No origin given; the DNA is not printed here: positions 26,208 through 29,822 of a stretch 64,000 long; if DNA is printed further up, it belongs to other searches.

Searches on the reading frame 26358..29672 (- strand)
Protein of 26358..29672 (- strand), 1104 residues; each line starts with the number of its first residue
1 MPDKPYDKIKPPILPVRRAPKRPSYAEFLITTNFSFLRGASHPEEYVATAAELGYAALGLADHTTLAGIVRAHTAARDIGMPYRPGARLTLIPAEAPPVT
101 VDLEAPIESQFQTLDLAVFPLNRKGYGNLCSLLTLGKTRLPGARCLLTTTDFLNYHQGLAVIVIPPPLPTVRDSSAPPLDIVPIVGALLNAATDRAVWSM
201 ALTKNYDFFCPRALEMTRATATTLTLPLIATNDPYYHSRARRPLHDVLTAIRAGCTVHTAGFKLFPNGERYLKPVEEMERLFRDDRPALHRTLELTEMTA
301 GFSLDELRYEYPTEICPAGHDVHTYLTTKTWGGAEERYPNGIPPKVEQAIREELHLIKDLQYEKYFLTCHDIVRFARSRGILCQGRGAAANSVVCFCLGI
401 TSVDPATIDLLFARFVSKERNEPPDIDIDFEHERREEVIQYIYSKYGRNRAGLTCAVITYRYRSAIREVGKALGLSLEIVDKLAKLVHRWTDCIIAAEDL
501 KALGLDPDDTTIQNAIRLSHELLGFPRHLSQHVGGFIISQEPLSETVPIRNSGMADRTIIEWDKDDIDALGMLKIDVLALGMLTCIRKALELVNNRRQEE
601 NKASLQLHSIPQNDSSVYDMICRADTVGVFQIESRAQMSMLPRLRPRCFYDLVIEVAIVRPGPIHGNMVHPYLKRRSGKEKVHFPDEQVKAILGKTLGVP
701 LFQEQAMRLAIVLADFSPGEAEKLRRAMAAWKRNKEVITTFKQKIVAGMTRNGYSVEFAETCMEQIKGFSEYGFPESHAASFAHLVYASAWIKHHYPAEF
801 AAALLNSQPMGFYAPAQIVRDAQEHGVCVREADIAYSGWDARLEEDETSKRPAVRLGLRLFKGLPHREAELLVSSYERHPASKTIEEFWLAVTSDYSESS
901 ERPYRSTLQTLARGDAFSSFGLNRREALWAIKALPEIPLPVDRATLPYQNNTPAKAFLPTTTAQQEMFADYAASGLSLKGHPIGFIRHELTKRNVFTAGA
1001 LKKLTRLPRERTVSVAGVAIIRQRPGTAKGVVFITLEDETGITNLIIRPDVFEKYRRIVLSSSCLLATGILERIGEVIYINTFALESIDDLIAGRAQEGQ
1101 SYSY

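Call 83: search_protein_families(library=ncbifam, proteins=[window:26358-29672:-], max_evalue=0.00001)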
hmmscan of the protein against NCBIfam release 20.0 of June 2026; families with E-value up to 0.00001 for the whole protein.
window:26358-29672:- (1104 aa): 13 families
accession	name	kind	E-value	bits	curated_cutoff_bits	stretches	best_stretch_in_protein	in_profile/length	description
NF004225.0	PRK05672.1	subfamily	0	1292.3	939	1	23-1092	4-1036/1047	error-prone DNA polymerase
NF004226.0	PRK05673.1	equivalog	6.3e-167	557.5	1002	1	24-1089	5-1063/1146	DNA polymerase III subunit alpha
NF005298.0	PRK06826.1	equivalog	2.4e-159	532.2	1260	1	222-1072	196-1055/1151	DNA polymerase III subunit alpha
TIGR00594.1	polc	superfamily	4.1e-158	528.3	434.35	2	220-1046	188-1020/1022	DNA polymerase III subunit alpha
NF005377.0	PRK06920.1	equivalog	7.8e-127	424.6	1806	1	221-1078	180-1013/1108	DNA polymerase III subunit alpha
NF005617.0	PRK07374.1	equivalog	2.8e-113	379.9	1653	1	221-846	196-831/1170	DNA polymerase III subunit alpha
NF005582.0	PRK07279.1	equivalog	4.8e-107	359.3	1279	1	31-1069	8-945/1033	DNA polymerase III subunit alpha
NF004550.0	PRK05898.1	equivalog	2e-104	350.7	1182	1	348-937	256-823/971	DNA polymerase III subunit alpha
NF005516.0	PRK07135.1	equivalog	2.5e-99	333.8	1084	1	344-922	251-814/974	DNA polymerase III DnaE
NF007079.0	PRK09532.1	equivalog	1.4e-87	294.9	1525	1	221-774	194-776/876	DNA polymerase III subunit alpha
TIGR01405.1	polC_Gram_pos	equivalog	3e-16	58.4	1043.45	1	220-405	492-677/1211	DNA polymerase III subunit alpha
NF001688.0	PRK00448.1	equivalog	1.4e-15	56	873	1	221-405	727-912/1445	PolC-type DNA polymerase III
NF005616.0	PRK07373.1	equivalog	5.6e-07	28.4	646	0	774-841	38-105/449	DNA polymerase III subunit alpha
